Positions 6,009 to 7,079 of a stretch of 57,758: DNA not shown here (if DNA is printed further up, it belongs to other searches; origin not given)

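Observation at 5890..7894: Heliorhodopsin apparently co-transcribed with superoxide reductase and MsrA, with MsrB one gene further up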

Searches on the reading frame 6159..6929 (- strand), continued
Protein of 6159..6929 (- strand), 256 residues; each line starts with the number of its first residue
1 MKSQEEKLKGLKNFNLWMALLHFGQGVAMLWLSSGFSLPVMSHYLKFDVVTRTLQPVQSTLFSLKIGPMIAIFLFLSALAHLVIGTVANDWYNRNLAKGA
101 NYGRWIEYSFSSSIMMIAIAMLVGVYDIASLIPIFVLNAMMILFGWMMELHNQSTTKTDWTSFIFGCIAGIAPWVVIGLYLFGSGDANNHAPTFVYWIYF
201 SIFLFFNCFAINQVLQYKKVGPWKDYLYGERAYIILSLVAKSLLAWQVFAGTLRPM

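Call 21: search_protein_families(library=pfam, alignment_id=A1, max_evalue=0.001)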
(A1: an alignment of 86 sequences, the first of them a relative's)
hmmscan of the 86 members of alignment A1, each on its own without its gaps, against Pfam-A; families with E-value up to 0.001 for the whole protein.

A. member 1, L002:5092-5988:+ (299 aa): 0 families

B. families by the number of members that match (of 86 scanned): 114 families (the first 25 are shown)
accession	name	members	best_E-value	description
PF13401.12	AAA_22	5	3.9e-07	AAA domain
PF00005.33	ABC_tran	4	1.2e-33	ABC transporter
PF13304.12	AAA_21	4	9.4e-17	AAA domain, putative AbiEii toxin, Type IV TA system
PF02463.25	SMC_N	4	6e-08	RecF/RecN/SMC N terminal domain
PF13476.12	AAA_23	4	8.6e-06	AAA domain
PF06966.17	DUF1295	3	2.2e-74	Protein of unknown function (DUF1295)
PF13023.12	HD_3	3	7.9e-36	HD domain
PF01061.29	ABC2_membrane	3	1.1e-33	ABC-2 type transporter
PF12698.13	ABC2_membrane_3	3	2.1e-25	ABC-2 family transporter protein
PF12917.13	YfbR-like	3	6.3e-14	5'-deoxynucleotidase YfbR-like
PF02544.21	Steroid_dh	3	4.4e-08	3-oxo-5-alpha-steroid 4-dehydrogenase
PF12679.13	ABC2_membrane_2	3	1.3e-07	ABC-2 family transporter protein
PF12730.13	ABC2_membrane_4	3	2.8e-06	ABC-2 family transporter protein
PF03193.22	RsgA_GTPase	3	3.6e-06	RsgA GTPase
PF04191.18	PEMT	3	3.7e-06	Phospholipid methyltransferase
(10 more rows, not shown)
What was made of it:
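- HeR neighbours are heterogeneous (call 21).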

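Call 24: find_encoding_contigs(protein=P0005, flank=5000, max_places=1)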
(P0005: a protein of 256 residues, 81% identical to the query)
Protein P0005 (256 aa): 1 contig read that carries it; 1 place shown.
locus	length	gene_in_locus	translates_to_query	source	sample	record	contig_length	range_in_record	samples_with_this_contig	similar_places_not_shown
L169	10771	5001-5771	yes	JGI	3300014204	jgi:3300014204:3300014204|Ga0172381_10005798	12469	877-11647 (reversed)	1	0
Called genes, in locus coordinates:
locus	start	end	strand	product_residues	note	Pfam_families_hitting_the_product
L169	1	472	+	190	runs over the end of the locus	-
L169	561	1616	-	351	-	-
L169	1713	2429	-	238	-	-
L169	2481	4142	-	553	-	PF09972:DUF2207, PF20990:DUF2207_C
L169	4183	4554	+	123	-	-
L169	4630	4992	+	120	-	PF06397:Desulfoferrod_N, PF01880:Desulfoferrodox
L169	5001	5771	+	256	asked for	PF18761:Heliorhodopsin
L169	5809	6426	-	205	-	-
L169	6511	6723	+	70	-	PF18893:DUF5652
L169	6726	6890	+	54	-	-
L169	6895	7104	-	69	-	-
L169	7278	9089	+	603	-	PF00009:GTP_EFTU, PF01926:MMR_HSR1 (faint), PF22042:EF-G_D2, PF03144:GTP_EFTU_D2, PF00679:EFG_C, PF21018:BipA_C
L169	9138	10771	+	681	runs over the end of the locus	PF22745:Nlig-Ia, PF01653:DNA_ligase_aden, PF03120:OB_DNA_ligase, PF03119:DNA_ligase_ZBD (weak), PF14520:HHH_5 (faint), PF12826:HHH_2, PF00533:BRCT, PF12738:PTCB-BRCT (weak)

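Call 25: find_encoding_contigs(protein=P0009, flank=5000, max_places=1)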
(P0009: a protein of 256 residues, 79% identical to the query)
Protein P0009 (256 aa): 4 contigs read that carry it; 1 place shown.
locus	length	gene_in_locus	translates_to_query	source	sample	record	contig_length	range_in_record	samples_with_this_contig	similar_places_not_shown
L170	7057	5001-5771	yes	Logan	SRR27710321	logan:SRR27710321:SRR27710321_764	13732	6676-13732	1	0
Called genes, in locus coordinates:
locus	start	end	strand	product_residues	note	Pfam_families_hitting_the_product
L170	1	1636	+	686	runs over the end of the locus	-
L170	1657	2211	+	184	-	PF04011:LemA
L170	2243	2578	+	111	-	PF09685:MamF_MmsF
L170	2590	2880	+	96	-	-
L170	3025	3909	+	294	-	PF01435:Peptidase_M48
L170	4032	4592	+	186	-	PF20234:DUF6591 (weak)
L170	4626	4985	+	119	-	PF06397:Desulfoferrod_N, PF01880:Desulfoferrodox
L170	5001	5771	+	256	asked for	PF18761:Heliorhodopsin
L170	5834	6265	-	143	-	-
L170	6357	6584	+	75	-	PF18893:DUF5652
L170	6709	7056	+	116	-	?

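Call 26: find_encoding_contigs(protein=P0022, flank=5000, max_places=1)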
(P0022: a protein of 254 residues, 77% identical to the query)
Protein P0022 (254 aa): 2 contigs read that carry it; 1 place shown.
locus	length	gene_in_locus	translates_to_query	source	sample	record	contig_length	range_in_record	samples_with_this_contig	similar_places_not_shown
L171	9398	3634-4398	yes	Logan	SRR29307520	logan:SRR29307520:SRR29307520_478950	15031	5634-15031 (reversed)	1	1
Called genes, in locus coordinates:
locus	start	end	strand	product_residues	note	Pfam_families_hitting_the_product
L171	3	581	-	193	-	?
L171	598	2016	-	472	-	PF00324:AA_permease, PF13520:AA_permease_2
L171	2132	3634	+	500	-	PF25788:Ig_Rha78A_N, PF00754:F5_F8_type_C, PF22633:F5_F8_type_C_2, PF00117:GATase, PF07722:Peptidase_C26 (weak)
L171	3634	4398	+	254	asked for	PF18761:Heliorhodopsin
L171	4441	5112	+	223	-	PF00072:Response_reg, PF00486:Trans_reg_C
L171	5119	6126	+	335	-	PF00512:HisKA, PF02518:HATPase_c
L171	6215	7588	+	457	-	PF12704:MacB_PCD, PF02687:FtsX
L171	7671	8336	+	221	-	PF02463:SMC_N (weak), PF00005:ABC_tran, PF13304:AAA_21 (faint)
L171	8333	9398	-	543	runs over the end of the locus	PF05977:MFS_3, PF07690:MFS_1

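Call 27: find_encoding_contigs(protein=P0027, flank=5000, max_places=1)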
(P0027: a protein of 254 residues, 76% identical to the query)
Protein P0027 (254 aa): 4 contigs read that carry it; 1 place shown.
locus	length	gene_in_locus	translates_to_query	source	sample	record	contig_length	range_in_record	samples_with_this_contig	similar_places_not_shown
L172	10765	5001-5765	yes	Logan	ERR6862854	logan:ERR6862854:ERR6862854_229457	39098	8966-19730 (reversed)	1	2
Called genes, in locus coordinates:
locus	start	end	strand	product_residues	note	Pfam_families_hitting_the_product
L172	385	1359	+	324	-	PF14397:ATPgrasp_ST (faint), PF02655:ATP-grasp_3, PF08443:RimK, PF07478:Dala_Dala_lig_C, PF08443:RimK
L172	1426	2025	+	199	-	PF13482:RNase_H_2 (weak), PF10108:DNA_pol_B_exo2, PF03104:DNA_pol_B_exo1 (faint)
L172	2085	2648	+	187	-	-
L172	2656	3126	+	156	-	-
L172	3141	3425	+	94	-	PF11373:DUF3175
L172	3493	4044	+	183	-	PF00293:NUDIX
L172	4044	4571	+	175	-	PF20122:DUF6512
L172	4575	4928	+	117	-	PF03819:MazG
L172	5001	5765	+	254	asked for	PF18761:Heliorhodopsin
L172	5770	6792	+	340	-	PF00890:FAD_binding_2 (weak), PF01266:DAO (weak), PF01494:FAD_binding_3, PF01946:Thi4, PF03486:HI0933_like, PF05834:Lycopene_cycl (weak), PF07992:Pyr_redox_2, PF13450:NAD_binding_8, +2 more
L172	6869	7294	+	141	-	PF00293:NUDIX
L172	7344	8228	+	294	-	PF00702:Hydrolase (faint), PF05822:UMPH-1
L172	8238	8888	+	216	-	PF11139:SfLAP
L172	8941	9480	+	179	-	PF03729:DUF308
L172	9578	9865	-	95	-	-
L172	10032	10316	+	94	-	-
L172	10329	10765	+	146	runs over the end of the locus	PF01161:PBP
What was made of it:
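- Close HeR relatives sit instead next to a response regulator and histidine kinase (L171) or a MazG-like gene and an FAD oxidoreductase (L172) (calls 26, 27).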

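Call 42: find_encoding_contigs(protein=P0002, flank=4000, max_places=1)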
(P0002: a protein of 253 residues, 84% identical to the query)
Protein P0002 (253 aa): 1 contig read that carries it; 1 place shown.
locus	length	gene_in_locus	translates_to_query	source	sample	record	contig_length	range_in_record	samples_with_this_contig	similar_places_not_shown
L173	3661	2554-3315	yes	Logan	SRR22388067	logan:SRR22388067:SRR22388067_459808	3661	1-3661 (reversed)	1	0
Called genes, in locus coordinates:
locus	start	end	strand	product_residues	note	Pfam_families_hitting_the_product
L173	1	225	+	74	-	?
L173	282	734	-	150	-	-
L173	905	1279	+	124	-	-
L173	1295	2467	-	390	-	-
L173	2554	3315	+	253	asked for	PF18761:Heliorhodopsin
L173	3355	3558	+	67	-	PF18893:DUF5652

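Call 43: find_encoding_contigs(protein=P0008, flank=5000, max_places=1)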
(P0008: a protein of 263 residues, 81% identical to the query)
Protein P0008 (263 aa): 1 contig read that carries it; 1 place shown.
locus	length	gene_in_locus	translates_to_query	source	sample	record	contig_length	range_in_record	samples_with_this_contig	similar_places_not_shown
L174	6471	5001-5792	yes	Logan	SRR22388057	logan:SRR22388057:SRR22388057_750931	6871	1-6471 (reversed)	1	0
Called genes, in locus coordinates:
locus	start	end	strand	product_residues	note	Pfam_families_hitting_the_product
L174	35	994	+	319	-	PF13310:Virulence_RhuM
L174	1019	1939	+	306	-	PF01435:Peptidase_M48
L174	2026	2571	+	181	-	-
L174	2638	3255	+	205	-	PF06197:DUF998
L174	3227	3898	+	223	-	PF08030:NAD_binding_6 (weak), PF00175:NAD_binding_1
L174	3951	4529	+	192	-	-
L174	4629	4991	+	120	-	PF06397:Desulfoferrod_N, PF01880:Desulfoferrodox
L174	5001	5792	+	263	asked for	PF18761:Heliorhodopsin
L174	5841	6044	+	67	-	PF18893:DUF5652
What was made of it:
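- On 2Fe superoxide reductase (desulfoferrodoxin): An FNR-like gene lies two genes upstream of dfx in L174 (call 43).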

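Call 44: find_encoding_contigs(protein=P0016, flank=5000, max_places=1)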
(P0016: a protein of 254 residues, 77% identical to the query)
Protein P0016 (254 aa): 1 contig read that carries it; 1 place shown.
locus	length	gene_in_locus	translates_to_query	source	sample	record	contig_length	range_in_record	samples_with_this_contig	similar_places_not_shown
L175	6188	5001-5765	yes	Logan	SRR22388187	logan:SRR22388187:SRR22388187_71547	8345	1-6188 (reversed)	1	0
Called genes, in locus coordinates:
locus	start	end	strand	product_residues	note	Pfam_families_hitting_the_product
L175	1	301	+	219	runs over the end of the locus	-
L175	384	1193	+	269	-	PF01555:N6_N4_Mtase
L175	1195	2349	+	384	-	-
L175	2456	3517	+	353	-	-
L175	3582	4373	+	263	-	PF12705:PDDEXK_1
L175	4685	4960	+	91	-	-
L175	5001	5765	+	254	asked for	PF18761:Heliorhodopsin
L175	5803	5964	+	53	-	-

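Call 45: find_encoding_contigs(protein=P0020, flank=5000, max_places=1)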
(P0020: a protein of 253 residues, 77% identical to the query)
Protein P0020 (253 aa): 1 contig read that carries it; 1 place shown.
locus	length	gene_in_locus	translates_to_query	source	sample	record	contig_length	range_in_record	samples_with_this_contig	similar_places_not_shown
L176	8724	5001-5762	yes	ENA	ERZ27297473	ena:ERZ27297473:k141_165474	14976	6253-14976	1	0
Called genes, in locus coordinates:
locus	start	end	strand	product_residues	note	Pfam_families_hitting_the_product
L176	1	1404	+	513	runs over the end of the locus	PF00239:Resolvase, PF07508:Recombinase, PF13408:Zn_ribbon_recom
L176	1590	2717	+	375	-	PF00041:fn3 (weak)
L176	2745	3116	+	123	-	-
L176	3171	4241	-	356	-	PF00149:Metallophos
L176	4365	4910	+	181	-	-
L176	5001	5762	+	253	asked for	PF18761:Heliorhodopsin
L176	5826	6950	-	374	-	-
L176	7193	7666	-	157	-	-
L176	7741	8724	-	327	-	?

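Call 57: search_solved_structures(query=window:6159-6929:-, show_alignments=4, max_evalue=1e-50)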
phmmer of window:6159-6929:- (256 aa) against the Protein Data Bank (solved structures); distinct sequences matched with E-value up to 1e-50: 5.
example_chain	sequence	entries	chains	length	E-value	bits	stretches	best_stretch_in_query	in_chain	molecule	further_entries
6is6_A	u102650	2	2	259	3.9e-80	272.2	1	4-256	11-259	heliorhodopsin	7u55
7clj_A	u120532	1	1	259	9.7e-80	270.9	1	4-256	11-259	heliorhodopsin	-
9ljj_A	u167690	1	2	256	4.1e-62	213.2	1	6-255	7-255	Heliorhodopsin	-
6su3_X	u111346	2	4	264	4.6e-62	213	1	6-255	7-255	48C12 heliorhodopsin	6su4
6uh3_A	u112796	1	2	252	3e-61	210.4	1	6-253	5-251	Heliorhodopsin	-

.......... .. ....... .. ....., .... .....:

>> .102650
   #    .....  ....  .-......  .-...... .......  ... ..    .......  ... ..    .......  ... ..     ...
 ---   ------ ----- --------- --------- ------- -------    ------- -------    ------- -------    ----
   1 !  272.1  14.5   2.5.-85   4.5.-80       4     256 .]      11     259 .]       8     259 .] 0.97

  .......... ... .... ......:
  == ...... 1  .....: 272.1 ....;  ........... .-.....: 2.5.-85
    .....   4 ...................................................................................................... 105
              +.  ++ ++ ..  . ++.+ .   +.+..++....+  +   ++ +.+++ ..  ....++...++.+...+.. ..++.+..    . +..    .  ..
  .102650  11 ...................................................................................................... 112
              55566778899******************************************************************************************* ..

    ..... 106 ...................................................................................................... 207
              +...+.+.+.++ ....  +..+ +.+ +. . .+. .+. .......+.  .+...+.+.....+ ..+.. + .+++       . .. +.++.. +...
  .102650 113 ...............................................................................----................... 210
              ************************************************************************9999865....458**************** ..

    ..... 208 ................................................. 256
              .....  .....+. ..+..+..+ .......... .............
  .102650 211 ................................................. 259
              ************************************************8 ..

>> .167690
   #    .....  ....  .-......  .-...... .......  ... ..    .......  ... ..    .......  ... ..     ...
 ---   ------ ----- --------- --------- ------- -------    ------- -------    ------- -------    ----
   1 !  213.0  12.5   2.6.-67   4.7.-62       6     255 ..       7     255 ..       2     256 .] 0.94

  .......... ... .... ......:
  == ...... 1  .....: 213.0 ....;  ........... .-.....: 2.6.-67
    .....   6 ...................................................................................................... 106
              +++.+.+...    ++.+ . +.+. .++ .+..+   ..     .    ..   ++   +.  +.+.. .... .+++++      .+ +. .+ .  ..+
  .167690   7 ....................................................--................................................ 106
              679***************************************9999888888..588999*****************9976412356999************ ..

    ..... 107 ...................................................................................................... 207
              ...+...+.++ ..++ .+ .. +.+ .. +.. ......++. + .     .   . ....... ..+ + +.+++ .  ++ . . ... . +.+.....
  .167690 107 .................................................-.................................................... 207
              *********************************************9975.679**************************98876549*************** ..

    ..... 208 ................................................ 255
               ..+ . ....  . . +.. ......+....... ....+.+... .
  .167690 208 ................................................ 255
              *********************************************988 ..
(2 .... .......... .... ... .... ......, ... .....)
